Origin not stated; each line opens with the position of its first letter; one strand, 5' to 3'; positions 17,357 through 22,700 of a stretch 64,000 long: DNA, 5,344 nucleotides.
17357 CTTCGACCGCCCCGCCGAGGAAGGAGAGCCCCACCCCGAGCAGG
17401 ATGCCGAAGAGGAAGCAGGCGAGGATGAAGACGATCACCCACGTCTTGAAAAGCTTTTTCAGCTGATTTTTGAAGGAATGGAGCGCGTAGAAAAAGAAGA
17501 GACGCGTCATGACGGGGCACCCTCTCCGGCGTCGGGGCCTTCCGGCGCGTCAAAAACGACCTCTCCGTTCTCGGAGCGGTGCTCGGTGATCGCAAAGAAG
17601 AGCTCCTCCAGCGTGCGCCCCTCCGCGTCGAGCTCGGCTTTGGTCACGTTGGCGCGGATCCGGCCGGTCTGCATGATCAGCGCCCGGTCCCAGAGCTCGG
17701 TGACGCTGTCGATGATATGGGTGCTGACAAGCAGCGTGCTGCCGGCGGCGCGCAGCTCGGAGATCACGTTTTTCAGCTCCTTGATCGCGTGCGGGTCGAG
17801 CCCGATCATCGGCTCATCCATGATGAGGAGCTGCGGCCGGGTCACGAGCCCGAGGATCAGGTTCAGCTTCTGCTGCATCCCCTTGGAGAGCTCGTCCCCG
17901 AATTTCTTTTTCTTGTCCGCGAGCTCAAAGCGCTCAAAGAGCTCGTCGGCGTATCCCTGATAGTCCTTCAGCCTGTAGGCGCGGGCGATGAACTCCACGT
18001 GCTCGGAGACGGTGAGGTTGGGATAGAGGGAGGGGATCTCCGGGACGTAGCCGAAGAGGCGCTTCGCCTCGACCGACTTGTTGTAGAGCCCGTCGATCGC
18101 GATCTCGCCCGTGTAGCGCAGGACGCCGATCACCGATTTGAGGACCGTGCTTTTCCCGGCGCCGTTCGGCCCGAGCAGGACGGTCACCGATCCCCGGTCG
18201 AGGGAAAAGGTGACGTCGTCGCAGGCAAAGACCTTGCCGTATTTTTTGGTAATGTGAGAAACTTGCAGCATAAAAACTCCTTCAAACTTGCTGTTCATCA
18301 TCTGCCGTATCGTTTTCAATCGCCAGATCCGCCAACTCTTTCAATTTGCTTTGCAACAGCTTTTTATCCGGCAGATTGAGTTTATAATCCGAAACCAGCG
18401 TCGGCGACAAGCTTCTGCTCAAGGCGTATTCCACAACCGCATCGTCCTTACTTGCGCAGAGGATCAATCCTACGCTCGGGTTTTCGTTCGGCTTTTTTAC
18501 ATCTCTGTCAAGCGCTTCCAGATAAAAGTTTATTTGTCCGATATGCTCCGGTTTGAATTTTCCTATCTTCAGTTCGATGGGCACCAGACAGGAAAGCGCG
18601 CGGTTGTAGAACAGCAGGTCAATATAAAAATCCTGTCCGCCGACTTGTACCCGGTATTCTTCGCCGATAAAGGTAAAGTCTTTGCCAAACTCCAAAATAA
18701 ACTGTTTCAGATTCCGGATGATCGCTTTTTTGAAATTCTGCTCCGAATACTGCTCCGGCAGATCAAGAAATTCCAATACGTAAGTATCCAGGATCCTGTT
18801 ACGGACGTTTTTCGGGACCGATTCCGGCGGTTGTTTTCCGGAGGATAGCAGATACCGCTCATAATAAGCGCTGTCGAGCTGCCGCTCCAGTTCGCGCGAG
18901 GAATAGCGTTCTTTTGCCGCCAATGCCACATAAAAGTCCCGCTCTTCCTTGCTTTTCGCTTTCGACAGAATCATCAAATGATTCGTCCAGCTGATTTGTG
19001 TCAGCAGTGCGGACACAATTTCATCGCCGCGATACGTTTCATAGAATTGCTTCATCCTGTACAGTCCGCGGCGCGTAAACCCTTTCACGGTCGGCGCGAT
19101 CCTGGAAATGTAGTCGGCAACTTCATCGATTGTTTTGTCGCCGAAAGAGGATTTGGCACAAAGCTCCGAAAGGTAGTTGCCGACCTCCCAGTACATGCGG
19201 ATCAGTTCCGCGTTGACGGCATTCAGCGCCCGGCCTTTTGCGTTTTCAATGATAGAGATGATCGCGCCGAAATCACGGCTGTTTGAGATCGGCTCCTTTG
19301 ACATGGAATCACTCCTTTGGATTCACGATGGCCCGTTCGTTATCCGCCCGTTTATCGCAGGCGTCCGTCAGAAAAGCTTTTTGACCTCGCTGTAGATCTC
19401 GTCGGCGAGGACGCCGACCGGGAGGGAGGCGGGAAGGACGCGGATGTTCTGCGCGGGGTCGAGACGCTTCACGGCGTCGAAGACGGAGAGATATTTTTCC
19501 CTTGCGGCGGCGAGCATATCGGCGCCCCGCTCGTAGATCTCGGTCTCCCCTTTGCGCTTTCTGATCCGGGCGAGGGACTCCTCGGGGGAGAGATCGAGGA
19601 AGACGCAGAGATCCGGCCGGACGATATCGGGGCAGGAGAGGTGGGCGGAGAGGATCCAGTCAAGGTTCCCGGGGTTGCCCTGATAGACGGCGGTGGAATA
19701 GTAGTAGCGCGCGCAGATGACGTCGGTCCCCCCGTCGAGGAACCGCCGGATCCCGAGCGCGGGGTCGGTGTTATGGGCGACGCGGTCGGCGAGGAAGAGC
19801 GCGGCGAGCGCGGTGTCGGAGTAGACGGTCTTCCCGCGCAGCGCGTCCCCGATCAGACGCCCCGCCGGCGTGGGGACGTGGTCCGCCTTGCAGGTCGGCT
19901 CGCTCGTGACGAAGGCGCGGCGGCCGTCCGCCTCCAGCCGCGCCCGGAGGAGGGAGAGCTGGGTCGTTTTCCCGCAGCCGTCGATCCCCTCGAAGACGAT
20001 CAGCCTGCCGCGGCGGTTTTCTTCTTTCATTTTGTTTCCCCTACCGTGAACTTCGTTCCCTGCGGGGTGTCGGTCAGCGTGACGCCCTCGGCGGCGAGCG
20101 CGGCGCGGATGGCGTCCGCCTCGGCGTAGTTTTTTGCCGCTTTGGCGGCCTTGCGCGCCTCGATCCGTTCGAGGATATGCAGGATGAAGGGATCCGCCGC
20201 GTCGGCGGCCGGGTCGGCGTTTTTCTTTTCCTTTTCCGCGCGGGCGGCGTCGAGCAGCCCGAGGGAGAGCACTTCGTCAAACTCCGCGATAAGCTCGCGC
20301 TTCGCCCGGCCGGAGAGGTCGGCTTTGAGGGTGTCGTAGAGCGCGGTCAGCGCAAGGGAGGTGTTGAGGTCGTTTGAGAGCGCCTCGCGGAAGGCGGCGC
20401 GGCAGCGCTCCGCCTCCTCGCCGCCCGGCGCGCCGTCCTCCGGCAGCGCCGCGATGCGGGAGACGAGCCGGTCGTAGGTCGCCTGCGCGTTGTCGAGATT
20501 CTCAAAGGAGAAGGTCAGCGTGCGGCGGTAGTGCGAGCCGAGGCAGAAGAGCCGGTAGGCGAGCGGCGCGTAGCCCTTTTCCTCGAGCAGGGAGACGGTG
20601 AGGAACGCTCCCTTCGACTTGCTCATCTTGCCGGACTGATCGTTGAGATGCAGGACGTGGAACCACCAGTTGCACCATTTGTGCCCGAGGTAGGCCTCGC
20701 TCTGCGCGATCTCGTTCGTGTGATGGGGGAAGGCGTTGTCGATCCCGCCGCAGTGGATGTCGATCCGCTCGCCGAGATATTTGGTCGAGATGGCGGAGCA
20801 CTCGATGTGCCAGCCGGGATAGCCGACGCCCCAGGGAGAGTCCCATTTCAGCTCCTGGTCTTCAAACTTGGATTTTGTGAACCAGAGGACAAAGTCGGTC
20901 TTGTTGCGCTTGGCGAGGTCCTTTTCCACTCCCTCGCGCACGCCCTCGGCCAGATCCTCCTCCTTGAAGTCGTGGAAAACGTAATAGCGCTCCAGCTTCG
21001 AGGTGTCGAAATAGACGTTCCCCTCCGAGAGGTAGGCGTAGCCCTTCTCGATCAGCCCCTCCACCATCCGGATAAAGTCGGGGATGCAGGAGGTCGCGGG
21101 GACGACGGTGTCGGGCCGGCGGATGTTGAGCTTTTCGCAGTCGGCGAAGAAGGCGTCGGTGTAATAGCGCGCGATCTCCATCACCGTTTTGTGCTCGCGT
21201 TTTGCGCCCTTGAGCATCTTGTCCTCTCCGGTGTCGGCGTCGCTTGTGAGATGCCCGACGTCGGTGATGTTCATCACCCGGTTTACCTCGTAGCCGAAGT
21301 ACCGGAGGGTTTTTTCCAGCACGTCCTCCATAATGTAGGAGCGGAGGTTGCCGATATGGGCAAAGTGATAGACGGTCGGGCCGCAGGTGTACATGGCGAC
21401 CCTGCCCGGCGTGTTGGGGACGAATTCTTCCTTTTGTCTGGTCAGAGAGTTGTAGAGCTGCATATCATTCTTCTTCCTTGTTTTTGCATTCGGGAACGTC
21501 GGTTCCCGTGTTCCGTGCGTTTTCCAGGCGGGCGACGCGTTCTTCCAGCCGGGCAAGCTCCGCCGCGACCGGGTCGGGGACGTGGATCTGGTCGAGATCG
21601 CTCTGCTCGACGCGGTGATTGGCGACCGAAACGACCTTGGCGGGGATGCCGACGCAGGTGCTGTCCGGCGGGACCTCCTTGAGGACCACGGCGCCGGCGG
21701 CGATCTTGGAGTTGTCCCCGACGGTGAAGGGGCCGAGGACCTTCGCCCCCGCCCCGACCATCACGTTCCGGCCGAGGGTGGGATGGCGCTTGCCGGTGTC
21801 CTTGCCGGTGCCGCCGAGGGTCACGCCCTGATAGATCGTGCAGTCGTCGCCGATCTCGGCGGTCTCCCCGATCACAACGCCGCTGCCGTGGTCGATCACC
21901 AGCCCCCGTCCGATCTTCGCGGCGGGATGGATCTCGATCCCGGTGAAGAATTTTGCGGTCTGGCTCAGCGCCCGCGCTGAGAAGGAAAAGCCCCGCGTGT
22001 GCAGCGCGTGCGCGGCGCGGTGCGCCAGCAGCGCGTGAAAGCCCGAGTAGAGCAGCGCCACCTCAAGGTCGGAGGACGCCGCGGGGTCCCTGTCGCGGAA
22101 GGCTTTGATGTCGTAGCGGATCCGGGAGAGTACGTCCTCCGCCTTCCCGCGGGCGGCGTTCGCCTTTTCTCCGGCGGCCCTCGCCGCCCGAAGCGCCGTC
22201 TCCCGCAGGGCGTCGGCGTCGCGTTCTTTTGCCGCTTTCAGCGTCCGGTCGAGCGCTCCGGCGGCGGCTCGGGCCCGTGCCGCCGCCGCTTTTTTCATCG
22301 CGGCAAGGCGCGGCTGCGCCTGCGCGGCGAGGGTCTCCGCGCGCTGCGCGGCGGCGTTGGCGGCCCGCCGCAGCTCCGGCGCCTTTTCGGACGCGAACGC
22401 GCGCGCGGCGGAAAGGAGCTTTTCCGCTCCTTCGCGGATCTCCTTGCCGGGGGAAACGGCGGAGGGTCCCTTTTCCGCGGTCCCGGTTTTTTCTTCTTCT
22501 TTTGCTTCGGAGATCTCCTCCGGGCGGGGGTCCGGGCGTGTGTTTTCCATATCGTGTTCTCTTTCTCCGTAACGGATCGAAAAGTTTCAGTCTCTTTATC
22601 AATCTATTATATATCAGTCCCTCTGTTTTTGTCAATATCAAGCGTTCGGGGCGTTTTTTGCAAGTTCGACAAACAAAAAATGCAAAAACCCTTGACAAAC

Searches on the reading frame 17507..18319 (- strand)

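Call 22: search_protein_families(library=pfam, proteins=[window:17507-18319:-], max_evalue=0.001)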
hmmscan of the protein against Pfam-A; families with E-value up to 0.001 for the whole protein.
window:17507-18319:- (270 aa): 6 families
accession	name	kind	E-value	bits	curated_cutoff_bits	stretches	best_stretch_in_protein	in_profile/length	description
PF00005.33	ABC_tran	-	1.4e-25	90.9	25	1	34-171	2-136/137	ABC transporter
PF13304.12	AAA_21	-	4.9e-16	60.1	27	2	95-201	159-298/304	AAA domain, putative AbiEii toxin, Type IV TA system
PF02463.25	SMC_N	-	5.6e-05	23.1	40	0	29-66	11-47/220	RecF/RecN/SMC N terminal domain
PF13555.12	AAA_29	-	0.0001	22.4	27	1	34-67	13-46/61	P-loop containing region of AAA domain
PF13476.12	AAA_23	-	0.00016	22.8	27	1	34-66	11-42/201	AAA domain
PF13514.12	AAA_27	-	0.00019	21.5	22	1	25-64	9-47/206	AAA domain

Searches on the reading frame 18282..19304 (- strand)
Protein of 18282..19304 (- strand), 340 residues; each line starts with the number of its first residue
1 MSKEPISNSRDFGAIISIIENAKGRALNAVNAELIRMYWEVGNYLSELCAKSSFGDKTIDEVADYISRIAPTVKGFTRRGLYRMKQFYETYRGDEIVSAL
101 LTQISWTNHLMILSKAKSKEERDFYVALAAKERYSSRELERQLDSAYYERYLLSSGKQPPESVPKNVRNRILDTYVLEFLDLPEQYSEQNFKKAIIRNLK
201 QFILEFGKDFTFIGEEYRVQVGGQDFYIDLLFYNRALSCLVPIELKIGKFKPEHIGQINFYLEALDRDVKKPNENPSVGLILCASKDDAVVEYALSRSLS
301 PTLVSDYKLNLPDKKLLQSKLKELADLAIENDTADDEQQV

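Call 22: search_protein_families(library=pfam, proteins=[window:18282-19304:-], max_evalue=0.001)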
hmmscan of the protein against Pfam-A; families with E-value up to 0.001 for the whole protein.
window:18282-19304:- (340 aa): 2 families
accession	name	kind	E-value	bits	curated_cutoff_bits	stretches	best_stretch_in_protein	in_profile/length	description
PF06250.17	YhcG_C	-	1.7e-56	190.9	32.5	1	171-322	4-157/157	YhcG PDDEXK nuclease domain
PF17761.7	DUF1016_N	-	4.3e-38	131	32.8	1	15-150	2-137/137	DUF1016 N-terminal domain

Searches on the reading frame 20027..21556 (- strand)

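Call 22: search_protein_families(library=pfam, proteins=[window:20027-21556:-], max_evalue=0.001)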
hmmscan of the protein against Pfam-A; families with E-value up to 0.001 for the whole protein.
window:20027-21556:- (509 aa): 5 families
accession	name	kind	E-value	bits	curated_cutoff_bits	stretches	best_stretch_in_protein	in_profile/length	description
PF01406.26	tRNA-synt_1e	-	1.6e-92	310.6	27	1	45-358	2-300/301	tRNA synthetases class I (C) catalytic domain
PF01921.24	tRNA-synt_1f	-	0.00053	19.5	27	0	296-369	269-340/360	tRNA synthetases class I (K)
PF00750.26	tRNA-synt_1d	-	0.00056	19.4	23.3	1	58-219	27-187/349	tRNA synthetases class I (R), catalytic domain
PF09190.17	DALR_2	-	0.00064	20.7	22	1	388-412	1-25/57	DALR domain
PF09334.17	tRNA-synt_1g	-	0.00089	18.6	20.1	0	65-147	13-85/391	tRNA synthetases class I (M)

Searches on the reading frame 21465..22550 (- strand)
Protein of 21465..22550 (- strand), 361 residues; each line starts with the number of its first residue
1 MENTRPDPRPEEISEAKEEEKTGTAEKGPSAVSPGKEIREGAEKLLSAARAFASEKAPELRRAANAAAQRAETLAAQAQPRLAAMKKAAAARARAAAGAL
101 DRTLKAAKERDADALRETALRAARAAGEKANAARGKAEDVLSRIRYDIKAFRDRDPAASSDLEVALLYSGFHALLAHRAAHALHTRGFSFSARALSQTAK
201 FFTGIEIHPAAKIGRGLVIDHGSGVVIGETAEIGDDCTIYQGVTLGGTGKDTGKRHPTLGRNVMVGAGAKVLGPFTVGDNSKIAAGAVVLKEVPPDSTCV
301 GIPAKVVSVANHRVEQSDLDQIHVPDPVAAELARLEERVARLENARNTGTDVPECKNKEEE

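Call 88: search_protein_families(library=pfam, proteins=[window:21465-22550:-], max_evalue=0.001)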
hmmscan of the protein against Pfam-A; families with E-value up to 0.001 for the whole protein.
window:21465-22550:- (361 aa): 3 families
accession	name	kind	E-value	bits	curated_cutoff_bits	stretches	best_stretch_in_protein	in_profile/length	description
PF00132.30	Hexapep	-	8.5e-15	54.2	27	2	256-290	1-35/36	Bacterial transferase hexapeptide (six repeats)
PF14602.12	Hexapep_2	-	5.6e-07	29.6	27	1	259-290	4-33/34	Hexapeptide repeat of succinyl-transferase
PF06426.19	SATase_N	-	3e-06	27.9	21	1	76-174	13-103/105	Serine acetyltransferase, N-terminal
